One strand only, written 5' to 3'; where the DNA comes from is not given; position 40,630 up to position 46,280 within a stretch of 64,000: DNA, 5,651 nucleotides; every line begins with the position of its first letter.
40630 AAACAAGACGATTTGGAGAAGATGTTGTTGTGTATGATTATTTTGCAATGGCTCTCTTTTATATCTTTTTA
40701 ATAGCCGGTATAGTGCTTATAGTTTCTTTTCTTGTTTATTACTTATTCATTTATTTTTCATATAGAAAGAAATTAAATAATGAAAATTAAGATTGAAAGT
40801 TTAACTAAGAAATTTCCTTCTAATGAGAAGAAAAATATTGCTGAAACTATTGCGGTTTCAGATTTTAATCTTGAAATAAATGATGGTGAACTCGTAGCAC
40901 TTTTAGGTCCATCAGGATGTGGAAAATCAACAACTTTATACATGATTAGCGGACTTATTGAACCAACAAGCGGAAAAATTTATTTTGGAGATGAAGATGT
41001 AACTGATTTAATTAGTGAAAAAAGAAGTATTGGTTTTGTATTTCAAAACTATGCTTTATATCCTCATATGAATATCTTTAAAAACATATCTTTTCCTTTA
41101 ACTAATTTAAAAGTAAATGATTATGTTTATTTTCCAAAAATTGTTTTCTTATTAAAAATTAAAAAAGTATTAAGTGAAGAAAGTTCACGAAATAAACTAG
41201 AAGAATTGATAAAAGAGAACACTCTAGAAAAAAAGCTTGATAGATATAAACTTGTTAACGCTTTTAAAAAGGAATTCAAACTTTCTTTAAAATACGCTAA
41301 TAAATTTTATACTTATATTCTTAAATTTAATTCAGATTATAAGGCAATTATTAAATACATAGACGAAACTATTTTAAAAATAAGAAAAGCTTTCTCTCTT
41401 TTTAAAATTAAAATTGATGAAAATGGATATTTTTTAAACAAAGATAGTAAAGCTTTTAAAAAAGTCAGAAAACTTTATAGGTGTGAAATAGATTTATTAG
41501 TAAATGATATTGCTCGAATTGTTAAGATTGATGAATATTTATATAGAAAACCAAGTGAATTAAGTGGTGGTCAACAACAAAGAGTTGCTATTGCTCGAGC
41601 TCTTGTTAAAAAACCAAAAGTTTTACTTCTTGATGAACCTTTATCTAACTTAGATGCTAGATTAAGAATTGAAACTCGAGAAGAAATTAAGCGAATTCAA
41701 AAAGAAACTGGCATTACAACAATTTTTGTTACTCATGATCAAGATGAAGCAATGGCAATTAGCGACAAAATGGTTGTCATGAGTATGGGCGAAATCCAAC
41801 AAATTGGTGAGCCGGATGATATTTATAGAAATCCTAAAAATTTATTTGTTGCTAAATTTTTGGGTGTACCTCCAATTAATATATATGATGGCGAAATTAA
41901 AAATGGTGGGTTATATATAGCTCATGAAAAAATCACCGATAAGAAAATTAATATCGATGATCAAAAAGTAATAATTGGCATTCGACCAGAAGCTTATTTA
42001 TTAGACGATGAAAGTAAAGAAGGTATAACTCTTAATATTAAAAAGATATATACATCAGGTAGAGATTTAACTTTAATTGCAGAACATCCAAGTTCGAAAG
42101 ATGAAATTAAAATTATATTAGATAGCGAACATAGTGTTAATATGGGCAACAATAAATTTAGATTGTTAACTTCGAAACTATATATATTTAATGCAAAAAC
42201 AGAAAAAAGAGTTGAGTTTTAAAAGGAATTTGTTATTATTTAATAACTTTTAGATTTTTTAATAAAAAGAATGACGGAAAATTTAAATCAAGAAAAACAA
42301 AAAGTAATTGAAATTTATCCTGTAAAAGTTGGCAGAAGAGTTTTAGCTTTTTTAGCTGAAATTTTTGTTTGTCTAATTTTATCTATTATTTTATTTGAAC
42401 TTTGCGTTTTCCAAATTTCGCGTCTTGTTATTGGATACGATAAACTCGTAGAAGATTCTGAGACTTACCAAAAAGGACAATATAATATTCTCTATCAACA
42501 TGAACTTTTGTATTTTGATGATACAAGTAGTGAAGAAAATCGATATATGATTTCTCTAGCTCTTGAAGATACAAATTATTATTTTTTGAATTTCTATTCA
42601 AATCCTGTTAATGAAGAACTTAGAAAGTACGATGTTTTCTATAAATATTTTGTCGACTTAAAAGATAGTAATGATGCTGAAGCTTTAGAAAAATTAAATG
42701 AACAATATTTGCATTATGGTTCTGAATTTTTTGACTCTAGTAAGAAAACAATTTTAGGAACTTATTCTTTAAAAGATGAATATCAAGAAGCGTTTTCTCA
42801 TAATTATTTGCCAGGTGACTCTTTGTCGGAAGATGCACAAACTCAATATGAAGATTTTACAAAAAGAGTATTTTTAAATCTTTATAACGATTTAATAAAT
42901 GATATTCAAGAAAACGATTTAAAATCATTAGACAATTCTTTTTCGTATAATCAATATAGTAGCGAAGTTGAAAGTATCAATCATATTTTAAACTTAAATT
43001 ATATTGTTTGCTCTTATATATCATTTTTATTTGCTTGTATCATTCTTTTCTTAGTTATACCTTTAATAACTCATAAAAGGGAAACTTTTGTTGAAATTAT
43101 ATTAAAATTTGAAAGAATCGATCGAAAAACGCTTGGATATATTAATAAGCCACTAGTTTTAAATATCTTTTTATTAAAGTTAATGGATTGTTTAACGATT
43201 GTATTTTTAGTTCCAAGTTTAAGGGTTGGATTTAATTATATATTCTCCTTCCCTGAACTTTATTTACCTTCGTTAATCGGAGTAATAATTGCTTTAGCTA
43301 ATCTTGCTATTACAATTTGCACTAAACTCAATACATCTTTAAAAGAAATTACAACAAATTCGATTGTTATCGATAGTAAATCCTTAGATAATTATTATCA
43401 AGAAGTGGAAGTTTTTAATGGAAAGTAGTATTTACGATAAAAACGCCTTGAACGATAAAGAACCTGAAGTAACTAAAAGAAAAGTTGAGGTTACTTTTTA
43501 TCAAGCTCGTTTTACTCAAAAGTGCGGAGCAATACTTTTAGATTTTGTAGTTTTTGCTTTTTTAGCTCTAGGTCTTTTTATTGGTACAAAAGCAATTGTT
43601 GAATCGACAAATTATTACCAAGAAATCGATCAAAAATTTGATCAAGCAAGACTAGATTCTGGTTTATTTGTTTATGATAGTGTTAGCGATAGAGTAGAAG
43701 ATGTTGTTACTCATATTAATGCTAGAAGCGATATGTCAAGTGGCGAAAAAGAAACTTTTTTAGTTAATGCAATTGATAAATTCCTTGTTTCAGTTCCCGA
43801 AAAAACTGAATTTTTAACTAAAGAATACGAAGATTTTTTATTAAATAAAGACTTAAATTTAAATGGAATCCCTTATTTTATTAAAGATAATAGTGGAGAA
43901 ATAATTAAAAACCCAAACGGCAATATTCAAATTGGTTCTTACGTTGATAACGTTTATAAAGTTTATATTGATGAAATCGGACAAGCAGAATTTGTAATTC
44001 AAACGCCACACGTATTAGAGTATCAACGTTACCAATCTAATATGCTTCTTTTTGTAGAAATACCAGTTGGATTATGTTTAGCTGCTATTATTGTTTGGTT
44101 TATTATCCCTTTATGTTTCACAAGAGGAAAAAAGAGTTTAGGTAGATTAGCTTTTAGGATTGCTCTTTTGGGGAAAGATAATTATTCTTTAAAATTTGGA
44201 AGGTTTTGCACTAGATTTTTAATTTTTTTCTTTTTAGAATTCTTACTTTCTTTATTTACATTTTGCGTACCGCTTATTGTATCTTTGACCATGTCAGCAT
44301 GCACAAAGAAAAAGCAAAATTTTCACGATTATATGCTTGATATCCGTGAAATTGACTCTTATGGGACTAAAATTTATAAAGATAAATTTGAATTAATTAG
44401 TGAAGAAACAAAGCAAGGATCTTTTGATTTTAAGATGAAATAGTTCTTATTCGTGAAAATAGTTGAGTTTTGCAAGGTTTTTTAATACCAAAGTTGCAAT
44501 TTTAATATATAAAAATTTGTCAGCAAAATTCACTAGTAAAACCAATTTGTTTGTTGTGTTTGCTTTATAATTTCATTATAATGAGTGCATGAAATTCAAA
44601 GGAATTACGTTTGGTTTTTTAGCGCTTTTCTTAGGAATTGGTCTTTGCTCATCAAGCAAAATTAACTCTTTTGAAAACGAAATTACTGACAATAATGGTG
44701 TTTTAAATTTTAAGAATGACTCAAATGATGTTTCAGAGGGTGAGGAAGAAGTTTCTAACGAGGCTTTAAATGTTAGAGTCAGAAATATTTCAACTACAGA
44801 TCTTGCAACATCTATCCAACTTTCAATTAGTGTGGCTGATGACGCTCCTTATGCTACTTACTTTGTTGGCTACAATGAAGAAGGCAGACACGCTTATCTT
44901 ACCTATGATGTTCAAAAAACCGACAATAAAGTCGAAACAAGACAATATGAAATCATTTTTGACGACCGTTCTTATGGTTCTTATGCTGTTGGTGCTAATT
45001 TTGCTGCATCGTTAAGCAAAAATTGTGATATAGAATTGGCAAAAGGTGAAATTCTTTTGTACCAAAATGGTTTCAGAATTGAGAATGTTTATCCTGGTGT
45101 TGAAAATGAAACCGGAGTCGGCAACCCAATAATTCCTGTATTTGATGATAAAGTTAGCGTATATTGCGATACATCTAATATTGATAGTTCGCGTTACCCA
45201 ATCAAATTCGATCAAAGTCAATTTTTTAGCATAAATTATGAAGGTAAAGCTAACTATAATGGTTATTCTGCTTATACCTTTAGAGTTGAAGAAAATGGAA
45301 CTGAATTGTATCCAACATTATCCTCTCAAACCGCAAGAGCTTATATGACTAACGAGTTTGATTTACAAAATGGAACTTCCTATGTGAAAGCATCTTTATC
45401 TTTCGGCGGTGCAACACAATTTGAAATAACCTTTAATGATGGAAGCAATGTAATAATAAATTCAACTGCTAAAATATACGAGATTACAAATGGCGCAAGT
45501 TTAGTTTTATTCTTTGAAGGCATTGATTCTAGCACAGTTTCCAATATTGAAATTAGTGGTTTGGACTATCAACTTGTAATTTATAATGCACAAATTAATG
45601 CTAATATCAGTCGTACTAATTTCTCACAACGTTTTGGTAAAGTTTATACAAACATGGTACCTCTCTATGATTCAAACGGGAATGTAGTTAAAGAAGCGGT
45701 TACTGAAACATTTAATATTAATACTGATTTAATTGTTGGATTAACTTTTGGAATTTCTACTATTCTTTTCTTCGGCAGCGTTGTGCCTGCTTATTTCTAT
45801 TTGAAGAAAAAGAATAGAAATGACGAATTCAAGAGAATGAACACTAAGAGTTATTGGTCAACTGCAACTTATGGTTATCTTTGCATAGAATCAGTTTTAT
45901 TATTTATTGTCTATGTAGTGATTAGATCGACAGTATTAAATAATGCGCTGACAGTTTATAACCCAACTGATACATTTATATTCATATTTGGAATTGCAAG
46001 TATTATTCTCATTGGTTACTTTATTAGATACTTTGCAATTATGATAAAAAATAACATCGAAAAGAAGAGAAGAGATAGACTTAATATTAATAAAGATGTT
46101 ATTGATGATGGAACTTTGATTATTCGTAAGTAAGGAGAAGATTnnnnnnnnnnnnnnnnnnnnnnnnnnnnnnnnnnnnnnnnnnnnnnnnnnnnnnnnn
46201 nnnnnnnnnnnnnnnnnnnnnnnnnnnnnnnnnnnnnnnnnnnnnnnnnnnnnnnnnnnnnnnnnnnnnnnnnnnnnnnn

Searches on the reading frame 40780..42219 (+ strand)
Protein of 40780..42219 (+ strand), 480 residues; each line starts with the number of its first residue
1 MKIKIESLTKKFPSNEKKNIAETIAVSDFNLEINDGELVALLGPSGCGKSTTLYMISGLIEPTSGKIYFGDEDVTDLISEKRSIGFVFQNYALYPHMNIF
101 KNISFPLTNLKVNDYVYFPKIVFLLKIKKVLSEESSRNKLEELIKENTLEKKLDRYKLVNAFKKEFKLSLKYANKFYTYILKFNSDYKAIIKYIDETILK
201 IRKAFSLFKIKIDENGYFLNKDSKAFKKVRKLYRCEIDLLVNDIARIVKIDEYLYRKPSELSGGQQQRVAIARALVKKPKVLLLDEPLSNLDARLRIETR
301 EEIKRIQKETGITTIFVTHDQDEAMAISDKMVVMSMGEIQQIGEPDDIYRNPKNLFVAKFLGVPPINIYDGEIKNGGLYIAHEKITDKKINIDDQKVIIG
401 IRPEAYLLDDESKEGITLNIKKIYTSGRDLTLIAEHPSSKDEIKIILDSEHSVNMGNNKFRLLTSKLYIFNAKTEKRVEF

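Call 7: search_protein_families(library=pfam, proteins=[window:40780-42219:+], max_evalue=0.01)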
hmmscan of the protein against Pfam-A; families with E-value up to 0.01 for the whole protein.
window:40780-42219:+ (480 aa): 5 families
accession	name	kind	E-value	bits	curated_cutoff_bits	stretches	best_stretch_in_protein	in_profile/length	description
PF00005.33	ABC_tran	-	1.4e-35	123.3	25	2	27-153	2-98/137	ABC transporter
PF13304.12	AAA_21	-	4.7e-07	30.6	27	1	38-320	1-299/304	AAA domain, putative AbiEii toxin, Type IV TA system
PF02463.25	SMC_N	-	0.00014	21.8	40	1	37-336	25-213/220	RecF/RecN/SMC N terminal domain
PF17912.7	OB_MalK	-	0.00056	21.2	27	1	362-405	1-52/53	MalK OB fold domain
PF03215.21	Rad17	-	0.0094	16.3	23.8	0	31-58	40-67/186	Rad17 P-loop domain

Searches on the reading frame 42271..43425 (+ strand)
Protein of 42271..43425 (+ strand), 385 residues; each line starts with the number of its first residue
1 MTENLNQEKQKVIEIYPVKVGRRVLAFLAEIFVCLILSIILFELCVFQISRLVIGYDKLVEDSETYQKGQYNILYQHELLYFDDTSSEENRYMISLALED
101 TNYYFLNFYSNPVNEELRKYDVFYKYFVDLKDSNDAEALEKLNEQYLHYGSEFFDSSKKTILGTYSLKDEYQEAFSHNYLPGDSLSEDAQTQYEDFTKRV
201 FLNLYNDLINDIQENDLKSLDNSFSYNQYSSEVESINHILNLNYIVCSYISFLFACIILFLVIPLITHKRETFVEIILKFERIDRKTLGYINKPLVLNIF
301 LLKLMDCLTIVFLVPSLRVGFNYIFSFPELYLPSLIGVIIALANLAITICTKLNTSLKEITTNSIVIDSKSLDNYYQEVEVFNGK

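Call 7: search_protein_families(library=pfam, proteins=[window:42271-43425:+], max_evalue=0.01)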
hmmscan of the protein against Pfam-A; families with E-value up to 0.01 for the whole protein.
window:42271-43425:+ (385 aa): 0 families

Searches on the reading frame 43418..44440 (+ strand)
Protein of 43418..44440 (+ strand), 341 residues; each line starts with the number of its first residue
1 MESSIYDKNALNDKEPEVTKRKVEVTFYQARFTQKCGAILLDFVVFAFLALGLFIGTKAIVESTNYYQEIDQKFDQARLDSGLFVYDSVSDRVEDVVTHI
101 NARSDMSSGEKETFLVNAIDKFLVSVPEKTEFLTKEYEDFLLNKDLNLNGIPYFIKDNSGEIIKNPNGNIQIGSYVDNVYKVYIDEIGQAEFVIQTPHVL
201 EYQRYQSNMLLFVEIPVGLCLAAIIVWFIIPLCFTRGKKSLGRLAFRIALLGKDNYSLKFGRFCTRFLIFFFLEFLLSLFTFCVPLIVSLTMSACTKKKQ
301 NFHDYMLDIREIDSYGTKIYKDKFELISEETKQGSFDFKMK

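Call 7: search_protein_families(library=pfam, proteins=[window:43418-44440:+], max_evalue=0.01)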
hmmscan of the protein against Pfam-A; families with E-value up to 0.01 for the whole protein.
window:43418-44440:+ (341 aa): 1 family
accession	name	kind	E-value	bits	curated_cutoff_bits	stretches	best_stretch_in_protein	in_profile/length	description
PF06271.18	RDD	-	8.7e-09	36.2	24.1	1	205-306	38-135/137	RDD family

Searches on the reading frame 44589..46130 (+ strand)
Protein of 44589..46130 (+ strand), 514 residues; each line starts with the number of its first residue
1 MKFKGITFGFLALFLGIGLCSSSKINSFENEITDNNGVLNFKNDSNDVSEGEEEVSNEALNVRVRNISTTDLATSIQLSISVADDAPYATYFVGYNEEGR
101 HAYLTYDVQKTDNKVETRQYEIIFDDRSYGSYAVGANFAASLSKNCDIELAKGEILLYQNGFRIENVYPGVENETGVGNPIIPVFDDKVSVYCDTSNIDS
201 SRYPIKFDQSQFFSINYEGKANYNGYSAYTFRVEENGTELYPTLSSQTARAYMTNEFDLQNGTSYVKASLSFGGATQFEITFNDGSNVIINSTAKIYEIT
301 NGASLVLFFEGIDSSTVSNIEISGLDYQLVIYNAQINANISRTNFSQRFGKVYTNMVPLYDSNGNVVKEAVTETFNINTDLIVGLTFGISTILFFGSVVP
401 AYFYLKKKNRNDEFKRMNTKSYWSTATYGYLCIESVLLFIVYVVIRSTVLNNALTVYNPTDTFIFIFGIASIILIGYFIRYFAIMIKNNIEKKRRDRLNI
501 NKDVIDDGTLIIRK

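Call 7: search_protein_families(library=pfam, proteins=[window:44589-46130:+], max_evalue=0.01)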
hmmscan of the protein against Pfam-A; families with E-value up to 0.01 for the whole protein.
window:44589-46130:+ (514 aa): 1 family
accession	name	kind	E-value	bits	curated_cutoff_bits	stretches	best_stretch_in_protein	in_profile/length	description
PF03423.18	CBM_25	-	0.0024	18.6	27.3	1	263-306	45-88/106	Carbohydrate binding domain (family 25)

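Call 112: search_solved_structures(query=window:44589-46130:+, max_evalue=1)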
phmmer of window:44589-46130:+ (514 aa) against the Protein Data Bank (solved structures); distinct sequences matched with E-value up to 1: 2.
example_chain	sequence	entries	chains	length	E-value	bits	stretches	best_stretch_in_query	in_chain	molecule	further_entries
2laa_A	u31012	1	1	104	0.041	15.9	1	263-306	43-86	Beta/alpha-amylase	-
2lab_A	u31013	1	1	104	0.1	14.6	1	263-305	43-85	Beta/alpha-amylase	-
